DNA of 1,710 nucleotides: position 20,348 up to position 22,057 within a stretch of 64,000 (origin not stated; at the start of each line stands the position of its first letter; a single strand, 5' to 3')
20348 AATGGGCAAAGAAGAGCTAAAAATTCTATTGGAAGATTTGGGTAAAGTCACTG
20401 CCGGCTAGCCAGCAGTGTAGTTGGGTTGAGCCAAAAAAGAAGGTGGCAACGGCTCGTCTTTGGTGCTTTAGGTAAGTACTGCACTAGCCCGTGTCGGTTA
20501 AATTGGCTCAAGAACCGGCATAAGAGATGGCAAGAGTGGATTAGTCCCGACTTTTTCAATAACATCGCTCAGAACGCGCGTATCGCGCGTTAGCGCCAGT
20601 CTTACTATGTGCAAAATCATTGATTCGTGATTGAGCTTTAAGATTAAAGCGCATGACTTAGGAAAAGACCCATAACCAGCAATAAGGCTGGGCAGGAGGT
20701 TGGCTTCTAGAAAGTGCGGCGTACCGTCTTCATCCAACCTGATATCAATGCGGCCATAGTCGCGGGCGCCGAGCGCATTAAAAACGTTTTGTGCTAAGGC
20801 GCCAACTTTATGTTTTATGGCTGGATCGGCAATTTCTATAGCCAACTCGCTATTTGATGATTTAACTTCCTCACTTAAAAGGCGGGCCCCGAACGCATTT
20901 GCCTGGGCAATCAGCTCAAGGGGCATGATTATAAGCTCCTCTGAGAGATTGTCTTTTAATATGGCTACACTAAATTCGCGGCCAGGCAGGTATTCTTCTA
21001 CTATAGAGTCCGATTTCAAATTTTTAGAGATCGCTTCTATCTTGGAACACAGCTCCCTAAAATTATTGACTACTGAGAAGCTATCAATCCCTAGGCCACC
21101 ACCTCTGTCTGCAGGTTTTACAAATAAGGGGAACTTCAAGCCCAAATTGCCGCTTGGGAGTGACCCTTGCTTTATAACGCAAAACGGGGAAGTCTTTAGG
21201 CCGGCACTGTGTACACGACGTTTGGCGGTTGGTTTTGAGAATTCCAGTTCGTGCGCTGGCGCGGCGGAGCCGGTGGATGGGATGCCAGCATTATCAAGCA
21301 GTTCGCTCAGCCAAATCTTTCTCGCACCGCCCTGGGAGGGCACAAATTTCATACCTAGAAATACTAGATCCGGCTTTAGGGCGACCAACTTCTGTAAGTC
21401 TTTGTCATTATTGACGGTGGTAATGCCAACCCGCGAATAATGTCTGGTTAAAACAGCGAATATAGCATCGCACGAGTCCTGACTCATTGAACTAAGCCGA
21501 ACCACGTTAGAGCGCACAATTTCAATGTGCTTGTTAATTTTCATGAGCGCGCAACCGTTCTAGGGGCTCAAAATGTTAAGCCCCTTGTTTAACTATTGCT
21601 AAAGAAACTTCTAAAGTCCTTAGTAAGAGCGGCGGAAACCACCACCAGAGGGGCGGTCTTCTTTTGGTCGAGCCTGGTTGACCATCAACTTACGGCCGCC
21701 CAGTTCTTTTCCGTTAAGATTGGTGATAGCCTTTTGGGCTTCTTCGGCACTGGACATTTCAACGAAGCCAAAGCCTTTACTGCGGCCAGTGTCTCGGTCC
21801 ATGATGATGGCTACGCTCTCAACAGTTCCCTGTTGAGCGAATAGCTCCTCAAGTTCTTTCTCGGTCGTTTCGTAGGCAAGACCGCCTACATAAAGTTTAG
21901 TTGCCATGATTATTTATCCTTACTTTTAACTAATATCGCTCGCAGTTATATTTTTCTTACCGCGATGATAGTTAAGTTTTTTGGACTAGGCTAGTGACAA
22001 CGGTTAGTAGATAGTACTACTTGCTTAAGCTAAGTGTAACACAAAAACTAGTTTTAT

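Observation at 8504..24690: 16-kb accessory island next to tRNA-Gln with strongly patchwork GC content and no recognisable integrase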

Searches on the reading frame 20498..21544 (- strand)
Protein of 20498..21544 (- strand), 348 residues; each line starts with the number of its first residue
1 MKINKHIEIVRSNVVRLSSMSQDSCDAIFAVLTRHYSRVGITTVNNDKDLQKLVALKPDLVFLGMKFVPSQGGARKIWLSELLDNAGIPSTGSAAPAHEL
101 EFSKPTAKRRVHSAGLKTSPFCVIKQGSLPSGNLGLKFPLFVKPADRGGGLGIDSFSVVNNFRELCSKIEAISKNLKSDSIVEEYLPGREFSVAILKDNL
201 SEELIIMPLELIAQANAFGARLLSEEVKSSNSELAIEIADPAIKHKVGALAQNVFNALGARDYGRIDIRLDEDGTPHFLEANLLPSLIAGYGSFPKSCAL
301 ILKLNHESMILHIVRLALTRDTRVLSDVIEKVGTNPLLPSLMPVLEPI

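Call 7: search_protein_families(library=pfam, proteins=[window:20498-21544:-], max_evalue=0.01)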
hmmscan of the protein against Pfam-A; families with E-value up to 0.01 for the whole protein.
window:20498-21544:- (348 aa): 4 families
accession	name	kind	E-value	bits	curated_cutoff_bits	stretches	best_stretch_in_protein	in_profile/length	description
PF07478.18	Dala_Dala_lig_C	-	2.1e-21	76.8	24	1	113-298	4-188/204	D-ala D-ala ligase C-terminus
PF13535.11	ATP-grasp_4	-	2e-05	24.7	27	1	137-234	2-105/160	ATP-grasp domain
PF02655.19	ATP-grasp_3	-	0.00027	21.5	23.2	1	140-282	34-154/160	ATP-grasp domain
PF15632.11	ATPgrasp_Ter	-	0.0037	17.5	29.1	0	179-199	4-24/131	ATP-grasp in the biosynthetic pathway with Ter operon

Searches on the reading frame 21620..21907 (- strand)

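Call 7: search_protein_families(library=pfam, proteins=[window:21620-21907:-], max_evalue=0.01)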
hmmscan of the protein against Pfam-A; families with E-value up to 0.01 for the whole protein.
window:21620-21907:- (95 aa): 3 families
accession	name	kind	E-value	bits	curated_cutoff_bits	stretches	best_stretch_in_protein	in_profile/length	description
PF00076.28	RRM_1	-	1.6e-25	89.2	20.7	1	5-74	1-69/70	RNA recognition motif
PF13893.12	RRM_5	-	9.2e-06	25.8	27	1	14-78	39-98/125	RNA recognition motif. (a.k.a. RRM, RBD, or RNP domain)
PF16842.11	RRM_occluded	-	0.008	16.5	30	0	15-76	14-70/79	Occluded RNA-recognition motif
